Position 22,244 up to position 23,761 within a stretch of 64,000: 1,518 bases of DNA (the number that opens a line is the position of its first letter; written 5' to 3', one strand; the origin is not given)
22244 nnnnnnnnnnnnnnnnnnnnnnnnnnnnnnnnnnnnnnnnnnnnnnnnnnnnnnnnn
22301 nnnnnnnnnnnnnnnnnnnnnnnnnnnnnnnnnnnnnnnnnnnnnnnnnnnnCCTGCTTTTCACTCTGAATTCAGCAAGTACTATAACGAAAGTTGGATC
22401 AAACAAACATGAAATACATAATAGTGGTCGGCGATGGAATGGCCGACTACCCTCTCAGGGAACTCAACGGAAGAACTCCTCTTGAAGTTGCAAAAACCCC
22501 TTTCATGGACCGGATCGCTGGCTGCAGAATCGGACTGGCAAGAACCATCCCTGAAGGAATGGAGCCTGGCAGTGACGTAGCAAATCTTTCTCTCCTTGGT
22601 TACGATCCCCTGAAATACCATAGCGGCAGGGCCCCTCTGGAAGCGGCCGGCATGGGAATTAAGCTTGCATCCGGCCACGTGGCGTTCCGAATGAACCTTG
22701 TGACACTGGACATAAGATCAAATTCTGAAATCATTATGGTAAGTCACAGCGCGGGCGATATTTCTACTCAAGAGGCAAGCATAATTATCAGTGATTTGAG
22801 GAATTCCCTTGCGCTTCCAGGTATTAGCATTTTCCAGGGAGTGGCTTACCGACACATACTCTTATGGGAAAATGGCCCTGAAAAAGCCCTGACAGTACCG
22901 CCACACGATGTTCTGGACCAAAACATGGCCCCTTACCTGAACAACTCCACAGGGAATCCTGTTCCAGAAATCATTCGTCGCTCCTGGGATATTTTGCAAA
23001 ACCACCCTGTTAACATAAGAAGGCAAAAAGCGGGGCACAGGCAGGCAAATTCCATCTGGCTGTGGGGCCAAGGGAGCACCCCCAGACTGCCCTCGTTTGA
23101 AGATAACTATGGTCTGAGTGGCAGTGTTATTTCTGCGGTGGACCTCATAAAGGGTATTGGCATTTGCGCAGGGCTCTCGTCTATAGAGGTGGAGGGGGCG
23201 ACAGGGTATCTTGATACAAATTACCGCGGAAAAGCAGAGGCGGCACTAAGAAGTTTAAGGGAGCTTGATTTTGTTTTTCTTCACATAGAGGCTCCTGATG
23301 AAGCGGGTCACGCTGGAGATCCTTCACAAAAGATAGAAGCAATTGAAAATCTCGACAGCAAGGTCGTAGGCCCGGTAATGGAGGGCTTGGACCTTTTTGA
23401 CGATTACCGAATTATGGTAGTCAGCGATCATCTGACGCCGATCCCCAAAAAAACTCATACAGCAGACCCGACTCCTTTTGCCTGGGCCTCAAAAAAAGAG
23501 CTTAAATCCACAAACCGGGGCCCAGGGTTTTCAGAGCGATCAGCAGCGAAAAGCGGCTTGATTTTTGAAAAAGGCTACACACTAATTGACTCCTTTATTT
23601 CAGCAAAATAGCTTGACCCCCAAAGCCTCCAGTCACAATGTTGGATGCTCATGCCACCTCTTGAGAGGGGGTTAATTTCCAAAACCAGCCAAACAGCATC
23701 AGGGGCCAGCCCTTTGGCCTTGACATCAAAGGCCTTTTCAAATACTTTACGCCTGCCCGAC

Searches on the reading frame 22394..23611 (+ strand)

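Call 66: search_protein_families(library=pfam, proteins=[window:22394-23611:+], max_evalue=0.00001)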
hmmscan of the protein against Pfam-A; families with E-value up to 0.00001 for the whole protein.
window:22394-23611:+ (405 aa): 3 families
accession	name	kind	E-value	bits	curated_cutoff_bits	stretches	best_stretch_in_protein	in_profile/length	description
PF10143.14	PhosphMutase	-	1.6e-49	168.5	21.5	1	45-207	5-170/170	2,3-bisphosphoglycerate-independent phosphoglycerate mutase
PF01676.23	Metalloenzyme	-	6.2e-42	144.3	24.3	1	6-371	1-227/252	Metalloenzyme superfamily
PF01663.27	Phosphodiest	-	9.1e-08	32.5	23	1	191-346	84-219/342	Type I phosphodiesterase / nucleotide pyrophosphatase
